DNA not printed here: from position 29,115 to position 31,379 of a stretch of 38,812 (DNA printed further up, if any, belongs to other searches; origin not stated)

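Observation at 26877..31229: accD - parB(N) - accA - (5S carboxyltransferase::AccB) unit: candidate ATP-independent oxaloacetate:acetyl-CoA transcarboxylase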

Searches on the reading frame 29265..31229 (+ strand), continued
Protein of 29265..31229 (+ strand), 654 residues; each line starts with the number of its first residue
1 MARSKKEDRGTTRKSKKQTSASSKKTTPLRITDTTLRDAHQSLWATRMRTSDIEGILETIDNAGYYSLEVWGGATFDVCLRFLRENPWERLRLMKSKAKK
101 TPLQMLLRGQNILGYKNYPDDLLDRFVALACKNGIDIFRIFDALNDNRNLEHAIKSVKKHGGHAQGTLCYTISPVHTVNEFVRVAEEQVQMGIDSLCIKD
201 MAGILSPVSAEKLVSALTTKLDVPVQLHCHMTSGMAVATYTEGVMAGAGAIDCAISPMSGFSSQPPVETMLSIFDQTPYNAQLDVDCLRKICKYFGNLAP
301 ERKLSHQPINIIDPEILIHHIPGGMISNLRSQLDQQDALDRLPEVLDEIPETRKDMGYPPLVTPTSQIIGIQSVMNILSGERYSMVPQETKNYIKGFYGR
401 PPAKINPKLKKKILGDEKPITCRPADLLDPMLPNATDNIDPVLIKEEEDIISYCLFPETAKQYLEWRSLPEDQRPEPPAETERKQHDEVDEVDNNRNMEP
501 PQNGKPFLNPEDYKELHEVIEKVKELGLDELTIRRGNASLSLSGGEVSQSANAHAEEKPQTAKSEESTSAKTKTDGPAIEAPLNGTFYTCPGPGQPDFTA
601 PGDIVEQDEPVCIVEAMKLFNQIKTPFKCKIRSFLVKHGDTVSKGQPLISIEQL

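Call 46: search_protein_families(library=pfam, proteins=[L026:5081-5599:+, L026:5867-6253:+, L026:6284-7522:+, L026:7717-8442:+, L026:8439-9119:+, L026:12018-13361:+, L026:13437-13838:+, L026:13899-14450:+, L026:14881-16164:+, L026:16535-18310:+], max_evalue=0.0001)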
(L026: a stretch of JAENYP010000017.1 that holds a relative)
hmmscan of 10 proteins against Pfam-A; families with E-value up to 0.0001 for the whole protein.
L026:5081-5599:+ (172 aa): 1 family
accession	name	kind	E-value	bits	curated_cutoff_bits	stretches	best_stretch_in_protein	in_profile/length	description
PF09548.15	Spore_III_AB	-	1.4e-51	175.4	32.5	1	3-172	1-170/170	Stage III sporulation protein AB (spore_III_AB)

L026:5867-6253:+ (128 aa): 1 family
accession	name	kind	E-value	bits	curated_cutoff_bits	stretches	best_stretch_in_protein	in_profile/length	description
PF06686.16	SpoIIIAC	-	7.7e-34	116.1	24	2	71-126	1-56/56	Stage III sporulation protein AC/AD protein family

L026:6284-7522:+ (412 aa): 1 family
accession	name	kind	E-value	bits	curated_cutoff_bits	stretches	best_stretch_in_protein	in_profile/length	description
PF09546.15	Spore_III_AE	-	5.2e-111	371.4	27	1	85-405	2-321/321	Stage III sporulation protein AE (spore_III_AE)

L026:7717-8442:+ (241 aa): 1 family
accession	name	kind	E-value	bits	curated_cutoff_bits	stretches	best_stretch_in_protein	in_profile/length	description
PF09581.16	Spore_III_AF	-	2.5e-37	129.2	28.3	1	34-234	2-184/185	Stage III sporulation protein AF (Spore_III_AF)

L026:8439-9119:+ (226 aa): 0 families

L026:12018-13361:+ (447 aa): 7 families
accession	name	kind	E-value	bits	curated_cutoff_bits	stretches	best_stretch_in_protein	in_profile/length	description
PF02786.22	CPSase_L_D2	-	1.8e-82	276.4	19.8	1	116-322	2-209/211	Carbamoyl-phosphate synthase L chain, ATP binding domain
PF00289.28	Biotin_carb_N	-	2.3e-48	163.7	25.5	1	1-110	1-110/110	Biotin carboxylase, N-terminal domain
PF02785.25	Biotin_carb_C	-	1.2e-44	151.3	32.4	1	336-442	1-107/108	Biotin carboxylase C-terminal domain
PF07478.18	Dala_Dala_lig_C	-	2.8e-12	47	24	1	127-291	6-174/204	D-ala D-ala ligase C-terminus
PF02222.28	ATP-grasp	-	2.9e-09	37.3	27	1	137-292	15-162/179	ATP-grasp domain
PF08443.16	RimK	-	3e-08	33.9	21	1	121-313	9-185/188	RimK-like ATP-grasp domain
PF01071.24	GARS_A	-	1.2e-05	25.7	27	1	115-205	2-91/194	Phosphoribosylglycinamide synthetase, ATP-grasp (A) domain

L026:13437-13838:+ (133 aa): 1 family
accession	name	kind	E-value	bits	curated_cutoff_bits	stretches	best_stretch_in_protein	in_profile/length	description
PF03780.18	Asp23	-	1.3e-39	135.3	28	1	14-118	2-107/108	Asp23 family, cell envelope-related function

L026:13899-14450:+ (183 aa): 1 family
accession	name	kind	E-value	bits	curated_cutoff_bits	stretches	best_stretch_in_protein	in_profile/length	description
PF03780.18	Asp23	-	5.6e-07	30.4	28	1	121-170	58-107/108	Asp23 family, cell envelope-related function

L026:14881-16164:+ (427 aa): 2 families
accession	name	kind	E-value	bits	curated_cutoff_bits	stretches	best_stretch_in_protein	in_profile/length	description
PF00814.31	TsaD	-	1.1e-31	111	24.8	1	151-416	24-263/264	tRNA N6-adenosine threonylcarbamoyltransferase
PF22521.2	HypF_C_2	-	1.4e-08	35.3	27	1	296-410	120-234/241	Carbamoyltransferase, Kae1-like Domain, second subdomain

L026:16535-18310:+ (591 aa): 5 families
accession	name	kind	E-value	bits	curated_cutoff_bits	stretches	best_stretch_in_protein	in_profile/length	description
PF14522.11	Cytochrome_C7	-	1.7e-09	37.8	24.8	0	338-399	6-67/67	Cytochrome c7 and related cytochrome c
PF14537.11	Cytochrom_c3_2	-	3e-09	37.7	25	0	258-321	7-66/79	Cytochrome c3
PF22113.1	Mtrc-MtrF_II-IV_dom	-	2.1e-08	34.3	30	0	230-332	68-176/176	Outer membrane cytochrome MtrC/MtrF-like, domains II/IV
PF17957.7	Big_7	-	1e-06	29.7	24.1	1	38-118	1-70/70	Bacterial Ig domain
PF19077.6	Big_13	-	7.9e-05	23.5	27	0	103-136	66-100/102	Bacterial Ig-like domain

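Call 65: search_dna_similar(query=L026:12018-13361:+, collection=plasmids, mode=protein, max_evalue=1e-60, max_rows=60, rows=best)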
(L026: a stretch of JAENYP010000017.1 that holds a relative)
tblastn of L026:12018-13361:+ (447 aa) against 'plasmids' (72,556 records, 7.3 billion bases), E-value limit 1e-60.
Records with a match: 1342; places in all: 1958; records where one place covers at least 80% of the query: 1336.
Best place of each record, by identity: 60-80% 5; <60% 1337.
By first word of the organism name: Rhizobium 253; Ralstonia 118; Sinorhizobium 109; Pseudosulfitobacter 106; Klebsiella 101; Pantoea 80; Agrobacterium 42; Salmonella 26; Paracoccus 26; Azospirillum 26; and 140 more.
By predicted mobility (MOB-suite, as given by PLSDB): non-mobilizable 763; conjugative 317; mobilizable 262.
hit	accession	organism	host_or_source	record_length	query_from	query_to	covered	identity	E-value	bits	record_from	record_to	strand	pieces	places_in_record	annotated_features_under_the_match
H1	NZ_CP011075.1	Brevibacillus laterosporus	Oryza sativa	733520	1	442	99%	68.6%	0e+0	635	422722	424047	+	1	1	accC: acetyl-CoA carboxylase biotin carboxylase subunit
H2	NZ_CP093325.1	Bacillus sp. N5-665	whole organism,peat soil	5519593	1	442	99%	65.5%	0e+0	599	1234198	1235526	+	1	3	none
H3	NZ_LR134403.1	Listeria monocytogenes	Homo sapiens,Vein blood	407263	1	443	99%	63.1%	0e+0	583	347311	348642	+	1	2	accC: acetyl-CoA carboxylase biotin carboxylase subunit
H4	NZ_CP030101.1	Listeria monocytogenes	Environment,water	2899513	1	443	99%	62.8%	0e+0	584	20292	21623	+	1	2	none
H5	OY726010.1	Phocaeicola massiliensis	-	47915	1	443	99%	61.2%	3e-173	545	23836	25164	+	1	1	record has no annotation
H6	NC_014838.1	Pantoea sp. At-9b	-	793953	1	445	100%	59.4%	3e-166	525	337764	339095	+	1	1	accC: acetyl-CoA carboxylase biotin carboxylase subunit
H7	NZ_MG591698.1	Escherichia coli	Homo sapiens,feces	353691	1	445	100%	59.0%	7e-164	518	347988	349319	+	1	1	accC: acetyl-CoA carboxylase biotin carboxylase subunit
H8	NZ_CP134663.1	Escherichia coli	Larus michahellis,bacteria,cloaca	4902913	1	445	100%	59.0%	7e-164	518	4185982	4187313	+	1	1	none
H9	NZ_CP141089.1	Escherichia coli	Homo sapiens,Infected Human Urine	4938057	1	445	100%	59.0%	7e-164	518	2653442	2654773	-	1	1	none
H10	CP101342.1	Salmonella enterica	Homo sapiens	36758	1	445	100%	59.0%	4e-163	516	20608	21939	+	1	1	accC: acetyl-CoA carboxylase biotin carboxylase subunit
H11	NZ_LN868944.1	Salmonella enterica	Homo sapiens,feces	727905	1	445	100%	59.0%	4e-163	516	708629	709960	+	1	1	accC: acetyl-CoA carboxylase biotin carboxylase subunit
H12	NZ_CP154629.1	Acetoanaerobium noterae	cell culture,Sludge of a digestion ...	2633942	1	445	100%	58.9%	2e-172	543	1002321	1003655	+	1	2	none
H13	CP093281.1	Pseudomonas silvicola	Cunninghamia lanceolata,cell ...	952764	1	445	99%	58.9%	2e-139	522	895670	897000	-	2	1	none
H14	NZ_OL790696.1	Escherichia coli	-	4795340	1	445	100%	58.7%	1e-163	518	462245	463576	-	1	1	none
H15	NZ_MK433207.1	Klebsiella pneumoniae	pig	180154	1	445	100%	58.7%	9e-163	515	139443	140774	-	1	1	accC: acetyl-CoA carboxylase biotin carboxylase subunit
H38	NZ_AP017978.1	Neochlamydia sp. S13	-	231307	2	441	98%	56.8%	4e-164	519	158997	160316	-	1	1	accC: acetyl-CoA carboxylase biotin carboxylase subunit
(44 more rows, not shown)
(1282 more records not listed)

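Call 81: get_annotated_region(hit=H38, flank=2500)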
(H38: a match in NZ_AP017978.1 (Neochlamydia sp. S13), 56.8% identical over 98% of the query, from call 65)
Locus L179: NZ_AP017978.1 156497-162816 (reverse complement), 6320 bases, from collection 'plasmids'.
description: Neochlamydia sp. S13 plasmid pS13, complete sequence
organism: Neochlamydia sp. S13 (NCBI taxid 1353976)
taxonomy: Bacteria; Chlamydiota; Chlamydiia; Parachlamydiales; Parachlamydiaceae; Neochlamydia; Neochlamydia sp. S13
host: -; source: -; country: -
typing (MOB-suite, as given by PLSDB): non-mobilizable
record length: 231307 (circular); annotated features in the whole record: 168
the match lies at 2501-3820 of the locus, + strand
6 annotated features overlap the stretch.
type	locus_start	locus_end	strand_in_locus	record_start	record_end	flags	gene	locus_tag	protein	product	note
CDS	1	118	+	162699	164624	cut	-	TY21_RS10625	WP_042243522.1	hypothetical protein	-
CDS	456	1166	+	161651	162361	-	rpe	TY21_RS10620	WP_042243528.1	ribulose-phosphate 3-epimerase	GO:0006098 - pentose-phosphate shunt [Evidence IEA]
CDS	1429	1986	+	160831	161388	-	-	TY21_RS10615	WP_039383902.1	elongation factor P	-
CDS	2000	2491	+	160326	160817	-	accB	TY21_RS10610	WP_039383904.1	acetyl-CoA carboxylase biotin carboxyl carrier protein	GO:0006633 - fatty acid biosynthetic process [Evidence IEA]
CDS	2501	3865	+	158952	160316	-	accC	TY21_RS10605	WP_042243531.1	acetyl-CoA carboxylase biotin carboxylase subunit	GO:0006633 - fatty acid biosynthetic process [Evidence IEA]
CDS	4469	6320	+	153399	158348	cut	-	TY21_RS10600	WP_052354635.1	tetratricopeptide repeat protein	-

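Call 84: find_homologous_proteins(query=L026:9995-11944:+, max_evalue=1e-50)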
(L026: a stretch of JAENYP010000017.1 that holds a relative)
Query L026:9995-11944:+ (649 aa): 8000 proteins with E <= 1e-50 among 8000 candidates; the best 120 are listed.
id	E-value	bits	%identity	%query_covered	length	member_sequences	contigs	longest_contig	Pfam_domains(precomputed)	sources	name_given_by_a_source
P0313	0.0e+0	1427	98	100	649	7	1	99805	PF00682.26,PF00364.29,PF02436.24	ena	-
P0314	0.0e+0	1289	88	100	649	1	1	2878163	PF00682.26,PF00364.29,PF02436.24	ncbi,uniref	ncbi:acetyl-CoA carboxylase biotin carboxyl carrier protein [Phosphitispora sp. TUW77]|uniref:acetyl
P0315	0.0e+0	1158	80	100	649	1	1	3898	PF00682.26,PF00364.29,PF02436.24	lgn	-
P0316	0.0e+0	1142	80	100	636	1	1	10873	PF00682.26,PF00364.29,PF02436.24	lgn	-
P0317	0.0e+0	1141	79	100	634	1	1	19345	PF00682.26,PF00364.29,PF02436.24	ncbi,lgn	-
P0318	0.0e+0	1138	78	100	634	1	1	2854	PF00682.26,PF00364.29,PF02436.24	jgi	-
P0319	0.0e+0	1128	78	100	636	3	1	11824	PF00682.26,PF00364.29,PF02436.24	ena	-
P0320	0.0e+0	1121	78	100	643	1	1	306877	PF00682.26,PF00364.29,PF02436.24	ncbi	-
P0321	0.0e+0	1115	78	100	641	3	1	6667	PF00682.26,PF00364.29,PF02436.24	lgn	-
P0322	0.0e+0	1115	77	100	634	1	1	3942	PF00682.26,PF00364.29,PF02436.24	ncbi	-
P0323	0.0e+0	1113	77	100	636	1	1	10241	PF00682.26,PF00364.29,PF02436.24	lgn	-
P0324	0.0e+0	1112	77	100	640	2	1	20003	PF00682.26,PF00364.29,PF02436.24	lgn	-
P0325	0.0e+0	1110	77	100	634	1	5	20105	PF00682.26,PF00364.29,PF02436.24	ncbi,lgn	-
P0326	0.0e+0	1110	77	100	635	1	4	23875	PF00682.26,PF00364.29,PF02436.24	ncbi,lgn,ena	-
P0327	0.0e+0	1110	77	100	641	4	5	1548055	PF00682.26,PF00364.29,PF02436.24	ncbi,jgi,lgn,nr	ncbi:MAG: acetyl-CoA carboxylase biotin carboxyl carrier protein [Thermincola sp.]|nr:acetyl-CoA car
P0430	9.4e-268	908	66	99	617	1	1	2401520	PF00682.26,PF00364.29,PF02436.24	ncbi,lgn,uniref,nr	ncbi:sodium-extruding oxaloacetate decarboxylase subunit alpha [Carboxydothermus hydrogenoformans]|u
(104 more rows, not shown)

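Call 85: find_encoding_contigs(protein=P0430, flank=8000, max_places=1)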
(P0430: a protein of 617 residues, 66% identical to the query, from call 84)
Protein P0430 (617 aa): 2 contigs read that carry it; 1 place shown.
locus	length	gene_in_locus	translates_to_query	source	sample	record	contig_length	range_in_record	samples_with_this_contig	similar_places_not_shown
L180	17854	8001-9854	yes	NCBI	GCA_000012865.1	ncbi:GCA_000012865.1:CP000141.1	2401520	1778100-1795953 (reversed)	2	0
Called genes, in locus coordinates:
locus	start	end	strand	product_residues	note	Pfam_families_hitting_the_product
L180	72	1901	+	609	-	PF13522:GATase_6, PF13537:GATase_7, PF01380:SIS, PF13580:SIS_2 (weak), PF01380:SIS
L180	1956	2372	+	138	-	PF25206:DUF7836 (weak)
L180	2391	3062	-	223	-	-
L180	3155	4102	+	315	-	PF19568:Spore_III_AA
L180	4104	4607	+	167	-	PF09548:Spore_III_AB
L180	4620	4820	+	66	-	PF06686:SpoIIIAC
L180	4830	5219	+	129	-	PF06686:SpoIIIAC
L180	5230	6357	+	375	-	PF09546:Spore_III_AE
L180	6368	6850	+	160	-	PF09581:Spore_III_AF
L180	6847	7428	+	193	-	-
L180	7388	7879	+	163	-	PF12685:SpoIIIAH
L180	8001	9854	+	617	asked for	PF00682:HMGL-like, PF02436:PYC_OADA, PF00364:Biotin_lipoyl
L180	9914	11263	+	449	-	PF00289:Biotin_carb_N, PF02222:ATP-grasp, PF02786:CPSase_L_D2, PF07478:Dala_Dala_lig_C, PF02785:Biotin_carb_C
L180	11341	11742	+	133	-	PF03780:Asp23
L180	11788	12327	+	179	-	PF03780:Asp23 (faint)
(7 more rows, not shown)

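Call 89: search_dna_similar(query=window:29265-31229:+, collection=plasmids, mode=protein, max_evalue=1e-80, max_rows=25)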
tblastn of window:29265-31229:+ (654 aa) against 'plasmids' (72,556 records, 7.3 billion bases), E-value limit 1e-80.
Records with a match: 15; places in all: 15; records where one place covers at least 80% of the query: 5.
Best place of each record, by identity: <60% 15.
By first word of the organism name: Klebsiella 4; Catenovulum 1; Acetoanaerobium 1; Monoglobus 1; Peptoclostridium 1; Fusobacterium 1; Streptococcus 1; Subdoligranulum 1; Ilyobacter 1; Salmonella 1; and 2 more.
By predicted mobility (MOB-suite, as given by PLSDB): non-mobilizable 13; mobilizable 1; conjugative 1.
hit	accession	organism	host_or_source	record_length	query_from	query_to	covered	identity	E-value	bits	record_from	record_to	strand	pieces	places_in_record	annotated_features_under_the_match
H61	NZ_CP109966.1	Catenovulum adriaticum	algae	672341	29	651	95%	41.5%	4e-145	473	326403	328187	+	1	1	oadA: sodium-extruding oxaloacetate decarboxylase subunit alpha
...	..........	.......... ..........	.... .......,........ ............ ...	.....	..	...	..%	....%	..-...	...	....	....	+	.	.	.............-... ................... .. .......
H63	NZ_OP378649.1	Klebsiella pneumoniae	-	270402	31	651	95%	40.1%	5e-144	470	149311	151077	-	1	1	oadA: sodium-extruding oxaloacetate decarboxylase subunit alpha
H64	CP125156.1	Klebsiella pneumoniae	-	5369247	31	651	95%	39.6%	5e-123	469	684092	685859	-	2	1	none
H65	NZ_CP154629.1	Acetoanaerobium noterae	cell culture,Sludge of a digestion ...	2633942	29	465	67%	52.2%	7e-148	481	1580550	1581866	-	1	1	none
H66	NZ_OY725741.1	Monoglobus pectinilyticus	-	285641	31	467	67%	51.5%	2e-137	451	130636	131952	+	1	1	oxaloacetate decarboxylase subunit alpha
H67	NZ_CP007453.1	Peptoclostridium acidaminophilum DSM 3953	black mud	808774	29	467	67%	50.6%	7e-144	470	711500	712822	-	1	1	oxaloacetate decarboxylase subunit alpha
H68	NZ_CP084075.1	Fusobacterium vincentii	-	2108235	29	464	67%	50.7%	8e-141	461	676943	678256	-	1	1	none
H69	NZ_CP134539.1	Streptococcus equi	equine,tissue sample,nose, neck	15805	29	470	68%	49.9%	1e-141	463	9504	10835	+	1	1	oxaloacetate decarboxylase subunit alpha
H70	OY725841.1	Subdoligranulum variabile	-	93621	28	468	67%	48.2%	6e-134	441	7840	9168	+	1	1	record has no annotation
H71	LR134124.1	Klebsiella aerogenes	not available: to be reported later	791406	31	478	69%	47.3%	1e-132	437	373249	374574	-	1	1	Oxaloacetate decarboxylase alpha chain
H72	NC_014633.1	Ilyobacter polytropus DSM 2926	marine mud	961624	31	464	66%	48.1%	3e-133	439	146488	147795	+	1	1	oxaloacetate decarboxylase subunit alpha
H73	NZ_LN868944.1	Salmonella enterica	Homo sapiens,feces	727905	29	480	69%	46.1%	3e-136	448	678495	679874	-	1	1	oadA: sodium-extruding oxaloacetate decarboxylase subunit alpha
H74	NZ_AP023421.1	Pusillibacter faecalis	Homo sapiens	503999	29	651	95%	32.6%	3e-90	314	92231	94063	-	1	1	pyruvate carboxylase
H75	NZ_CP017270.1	Geosporobacter ferrireducens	whole organism,oil contaninated soil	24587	119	467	53%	46.3%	1e-94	327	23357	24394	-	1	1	none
